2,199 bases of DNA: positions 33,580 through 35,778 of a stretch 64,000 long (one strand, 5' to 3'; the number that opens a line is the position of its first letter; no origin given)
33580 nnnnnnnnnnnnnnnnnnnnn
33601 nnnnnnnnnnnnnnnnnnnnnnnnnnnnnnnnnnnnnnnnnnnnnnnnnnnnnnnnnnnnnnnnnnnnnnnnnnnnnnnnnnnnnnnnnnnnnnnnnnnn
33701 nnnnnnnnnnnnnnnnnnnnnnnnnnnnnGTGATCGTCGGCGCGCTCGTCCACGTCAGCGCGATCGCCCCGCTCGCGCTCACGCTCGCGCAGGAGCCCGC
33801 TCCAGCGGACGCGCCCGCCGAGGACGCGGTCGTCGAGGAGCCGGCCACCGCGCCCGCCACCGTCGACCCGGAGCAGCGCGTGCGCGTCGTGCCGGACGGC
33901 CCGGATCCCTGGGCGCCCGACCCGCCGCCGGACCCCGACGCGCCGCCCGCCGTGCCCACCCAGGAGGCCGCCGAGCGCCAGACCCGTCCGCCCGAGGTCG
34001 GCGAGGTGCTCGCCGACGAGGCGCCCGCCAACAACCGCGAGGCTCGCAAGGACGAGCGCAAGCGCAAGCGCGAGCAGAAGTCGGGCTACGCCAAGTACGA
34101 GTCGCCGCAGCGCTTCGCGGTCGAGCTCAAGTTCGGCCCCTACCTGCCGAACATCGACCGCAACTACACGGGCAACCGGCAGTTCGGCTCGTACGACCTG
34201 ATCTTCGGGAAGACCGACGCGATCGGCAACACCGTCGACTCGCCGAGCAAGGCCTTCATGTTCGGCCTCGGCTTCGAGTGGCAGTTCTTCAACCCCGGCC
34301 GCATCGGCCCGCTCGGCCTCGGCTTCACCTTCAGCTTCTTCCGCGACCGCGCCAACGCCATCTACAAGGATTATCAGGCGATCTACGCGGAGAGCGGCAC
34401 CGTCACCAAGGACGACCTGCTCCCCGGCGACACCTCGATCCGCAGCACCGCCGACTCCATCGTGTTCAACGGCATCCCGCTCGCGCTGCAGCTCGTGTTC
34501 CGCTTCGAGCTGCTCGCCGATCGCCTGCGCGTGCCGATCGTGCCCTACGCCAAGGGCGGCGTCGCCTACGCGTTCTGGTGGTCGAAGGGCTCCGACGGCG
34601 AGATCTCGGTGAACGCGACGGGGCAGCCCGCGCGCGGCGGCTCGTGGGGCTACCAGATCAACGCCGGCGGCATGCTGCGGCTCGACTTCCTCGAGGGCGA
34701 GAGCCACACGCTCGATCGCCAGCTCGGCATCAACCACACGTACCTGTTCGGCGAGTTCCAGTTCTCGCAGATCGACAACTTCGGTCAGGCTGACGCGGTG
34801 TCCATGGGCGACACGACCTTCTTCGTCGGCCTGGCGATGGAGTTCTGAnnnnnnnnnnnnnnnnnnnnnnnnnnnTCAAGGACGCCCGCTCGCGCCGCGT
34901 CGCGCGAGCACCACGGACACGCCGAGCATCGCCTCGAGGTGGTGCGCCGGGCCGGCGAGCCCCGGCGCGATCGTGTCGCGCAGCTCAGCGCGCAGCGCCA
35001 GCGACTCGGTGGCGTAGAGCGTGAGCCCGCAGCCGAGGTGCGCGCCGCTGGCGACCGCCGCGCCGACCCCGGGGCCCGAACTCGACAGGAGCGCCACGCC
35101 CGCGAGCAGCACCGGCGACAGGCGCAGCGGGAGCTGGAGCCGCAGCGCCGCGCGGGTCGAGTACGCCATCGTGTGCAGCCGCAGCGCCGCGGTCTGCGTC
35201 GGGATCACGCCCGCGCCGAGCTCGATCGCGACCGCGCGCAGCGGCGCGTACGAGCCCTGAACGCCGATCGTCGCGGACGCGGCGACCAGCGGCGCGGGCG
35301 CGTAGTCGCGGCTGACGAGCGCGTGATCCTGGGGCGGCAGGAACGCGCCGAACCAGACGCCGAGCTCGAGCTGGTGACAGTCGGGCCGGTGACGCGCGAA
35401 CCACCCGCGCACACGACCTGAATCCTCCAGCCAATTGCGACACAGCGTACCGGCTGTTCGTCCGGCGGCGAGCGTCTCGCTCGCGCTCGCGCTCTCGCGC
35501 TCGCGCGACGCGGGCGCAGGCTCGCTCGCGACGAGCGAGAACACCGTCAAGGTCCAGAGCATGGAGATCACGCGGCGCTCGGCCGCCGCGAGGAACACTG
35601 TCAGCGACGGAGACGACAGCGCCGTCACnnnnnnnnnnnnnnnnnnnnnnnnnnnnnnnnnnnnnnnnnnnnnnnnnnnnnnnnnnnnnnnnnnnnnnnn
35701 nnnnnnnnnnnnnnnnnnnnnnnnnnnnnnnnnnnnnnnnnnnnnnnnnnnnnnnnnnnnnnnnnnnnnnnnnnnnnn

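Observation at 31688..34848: MYXO-CTERM-type Cys-rich repeat protein translationally coupled (GTGA) to an outer-membrane beta-barrel gene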

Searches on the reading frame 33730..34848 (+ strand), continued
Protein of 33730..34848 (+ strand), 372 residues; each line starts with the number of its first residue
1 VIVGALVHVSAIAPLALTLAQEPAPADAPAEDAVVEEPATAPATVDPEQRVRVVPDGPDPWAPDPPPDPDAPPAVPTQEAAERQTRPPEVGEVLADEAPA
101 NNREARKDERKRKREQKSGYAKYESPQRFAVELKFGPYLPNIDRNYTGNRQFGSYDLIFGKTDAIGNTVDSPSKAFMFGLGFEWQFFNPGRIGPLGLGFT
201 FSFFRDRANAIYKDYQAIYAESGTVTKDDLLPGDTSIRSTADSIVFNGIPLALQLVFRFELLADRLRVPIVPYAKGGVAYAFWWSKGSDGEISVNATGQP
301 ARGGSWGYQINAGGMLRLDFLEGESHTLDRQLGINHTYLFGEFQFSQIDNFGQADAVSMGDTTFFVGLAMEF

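Call 93: list_cluster_members(proteins=[P0373, P0375, P0383, P0390, P0396, P0407, P0465, P0393])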
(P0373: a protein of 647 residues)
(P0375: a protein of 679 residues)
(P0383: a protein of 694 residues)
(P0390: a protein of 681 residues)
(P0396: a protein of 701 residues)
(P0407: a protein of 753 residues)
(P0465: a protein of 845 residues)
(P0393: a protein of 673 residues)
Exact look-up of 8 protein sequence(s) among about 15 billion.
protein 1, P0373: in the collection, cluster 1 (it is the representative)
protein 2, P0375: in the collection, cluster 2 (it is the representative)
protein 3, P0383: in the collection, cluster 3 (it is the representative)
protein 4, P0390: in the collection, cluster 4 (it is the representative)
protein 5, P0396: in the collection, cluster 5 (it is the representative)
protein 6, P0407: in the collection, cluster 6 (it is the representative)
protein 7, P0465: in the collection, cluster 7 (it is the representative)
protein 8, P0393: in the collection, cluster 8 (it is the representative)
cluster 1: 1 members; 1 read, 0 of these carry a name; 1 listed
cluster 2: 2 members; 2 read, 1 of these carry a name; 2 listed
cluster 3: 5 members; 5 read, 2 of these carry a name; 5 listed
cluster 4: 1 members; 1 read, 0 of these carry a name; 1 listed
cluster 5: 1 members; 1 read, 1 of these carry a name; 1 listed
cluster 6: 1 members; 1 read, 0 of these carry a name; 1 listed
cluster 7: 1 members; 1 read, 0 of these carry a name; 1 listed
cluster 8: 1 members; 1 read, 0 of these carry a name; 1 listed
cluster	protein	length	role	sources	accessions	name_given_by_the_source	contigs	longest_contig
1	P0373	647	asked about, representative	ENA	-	-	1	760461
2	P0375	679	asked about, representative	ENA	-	-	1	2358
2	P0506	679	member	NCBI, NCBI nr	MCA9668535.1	MAG: hypothetical protein KC503_23245 [Myxococcales bacterium] | hypothetical protein [Myxococcales bacterium]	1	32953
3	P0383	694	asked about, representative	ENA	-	-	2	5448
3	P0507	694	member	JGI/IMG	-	hypothetical protein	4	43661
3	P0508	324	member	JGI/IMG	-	hypothetical protein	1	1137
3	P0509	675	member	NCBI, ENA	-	-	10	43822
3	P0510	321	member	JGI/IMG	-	-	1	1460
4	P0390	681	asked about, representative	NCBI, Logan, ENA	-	-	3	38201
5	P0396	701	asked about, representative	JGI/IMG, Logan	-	hypothetical protein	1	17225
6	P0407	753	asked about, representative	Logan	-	-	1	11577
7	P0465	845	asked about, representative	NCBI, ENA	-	-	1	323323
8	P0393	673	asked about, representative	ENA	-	-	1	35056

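Call 94: find_encoding_contigs(protein=P0373, flank=3000, max_places=2)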
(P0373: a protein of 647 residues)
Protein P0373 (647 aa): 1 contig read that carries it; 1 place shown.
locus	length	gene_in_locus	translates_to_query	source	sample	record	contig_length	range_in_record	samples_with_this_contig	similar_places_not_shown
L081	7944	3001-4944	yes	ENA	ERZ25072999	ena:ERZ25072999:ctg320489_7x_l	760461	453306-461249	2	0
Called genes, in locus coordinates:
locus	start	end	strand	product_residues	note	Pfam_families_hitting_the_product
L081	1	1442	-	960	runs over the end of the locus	PF01839:FG-GAP, PF13517:FG-GAP_3 (weak)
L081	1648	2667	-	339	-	PF16697:Yop-YscD_cpl, PF00498:FHA, PF00990:GGDEF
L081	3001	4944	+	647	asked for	-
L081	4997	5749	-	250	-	-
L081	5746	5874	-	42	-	-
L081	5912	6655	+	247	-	PF01416:PseudoU_synth_1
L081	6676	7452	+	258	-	PF08282:Hydrolase_3 (weak)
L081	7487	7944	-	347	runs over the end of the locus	-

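Call 97: search_protein_families(library=ncbifam, proteins=[P0373, P0375, P0383, P0407, P0396], max_evalue=0.01)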
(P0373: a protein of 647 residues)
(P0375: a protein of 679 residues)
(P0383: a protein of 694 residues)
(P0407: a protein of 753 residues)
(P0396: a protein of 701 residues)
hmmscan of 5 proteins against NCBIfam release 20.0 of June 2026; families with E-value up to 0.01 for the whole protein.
P0373 (647 aa): 3 families
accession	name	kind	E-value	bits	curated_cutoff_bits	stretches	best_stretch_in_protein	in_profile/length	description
NF040596.1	MXAN_2562_fam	subfamily_domain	2.3e-72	243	100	1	432-647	2-208/208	MXAN_2562 family outer membrane beta-barrel protein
NF045522.1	MXAN_2561_fam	equivalog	6.6e-20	71.8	150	1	65-391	43-303/304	MXAN_2561 family MXYO-CTERM-anchored protein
NF053801.1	OM_Bd0486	exception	4e-08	32.8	370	1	443-618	171-331/356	Bd0486 family outer membrane beta-barrel protein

P0375 (679 aa): 3 families
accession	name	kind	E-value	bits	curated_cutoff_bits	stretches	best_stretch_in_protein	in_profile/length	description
NF040596.1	MXAN_2562_fam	subfamily_domain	5.7e-68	228.6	100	1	467-679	2-208/208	MXAN_2562 family outer membrane beta-barrel protein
NF045522.1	MXAN_2561_fam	equivalog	5.5e-20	72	150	1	313-408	214-304/304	MXAN_2561 family MXYO-CTERM-anchored protein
NF053801.1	OM_Bd0486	exception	3.4e-05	23.2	370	1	485-653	177-334/356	Bd0486 family outer membrane beta-barrel protein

P0383 (694 aa): 3 families
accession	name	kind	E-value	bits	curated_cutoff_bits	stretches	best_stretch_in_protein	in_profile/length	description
NF040596.1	MXAN_2562_fam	subfamily_domain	4.6e-71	238.8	100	1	470-694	1-208/208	MXAN_2562 family outer membrane beta-barrel protein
NF045522.1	MXAN_2561_fam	equivalog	1.5e-14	54.2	150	1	332-410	220-297/304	MXAN_2561 family MXYO-CTERM-anchored protein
NF053801.1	OM_Bd0486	exception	1e-07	31.5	370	1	489-666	174-332/356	Bd0486 family outer membrane beta-barrel protein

P0407 (753 aa): 4 families
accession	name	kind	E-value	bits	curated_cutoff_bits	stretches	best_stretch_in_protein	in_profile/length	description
NF040596.1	MXAN_2562_fam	subfamily_domain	1.3e-63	214.4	100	1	539-753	1-208/208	MXAN_2562 family outer membrane beta-barrel protein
NF041770.1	CFI_box_CTERM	domain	2.5e-25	88.1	40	1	365-432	1-68/69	CFI-box-CTERM domain-containing protein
NF045522.1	MXAN_2561_fam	equivalog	6.5e-18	65.2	150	1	40-370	5-289/304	MXAN_2561 family MXYO-CTERM-anchored protein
NF053801.1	OM_Bd0486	exception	7.7e-08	31.9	370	1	561-723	179-330/356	Bd0486 family outer membrane beta-barrel protein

P0396 (701 aa): 3 families
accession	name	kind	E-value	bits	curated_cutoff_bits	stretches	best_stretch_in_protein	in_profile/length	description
NF040596.1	MXAN_2562_fam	subfamily_domain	2.1e-67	226.8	100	1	493-701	1-208/208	MXAN_2562 family outer membrane beta-barrel protein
NF045522.1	MXAN_2561_fam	equivalog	8.1e-24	84.6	150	1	13-379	7-303/304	MXAN_2561 family MXYO-CTERM-anchored protein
NF053801.1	OM_Bd0486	exception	0.00057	19.2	370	1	512-668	176-327/356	Bd0486 family outer membrane beta-barrel protein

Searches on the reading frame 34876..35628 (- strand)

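Call 3: search_protein_families(library=ncbifam, proteins=[window:34876-35628:-], max_evalue=1)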
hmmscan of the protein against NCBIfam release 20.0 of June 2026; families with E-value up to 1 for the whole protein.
window:34876-35628:- (250 aa): 1 family
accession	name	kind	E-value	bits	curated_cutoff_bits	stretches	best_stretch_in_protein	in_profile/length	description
TIGR04565.1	OMP_myx_plus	subfamily_domain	0.00011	22.2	60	1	174-239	91-159/161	outer membrane beta-barrel domain-containing protein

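Call 4: search_protein_families(library=pfam, proteins=[window:34876-35628:-], max_evalue=1)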
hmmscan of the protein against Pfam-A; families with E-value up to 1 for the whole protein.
window:34876-35628:- (250 aa): 0 families
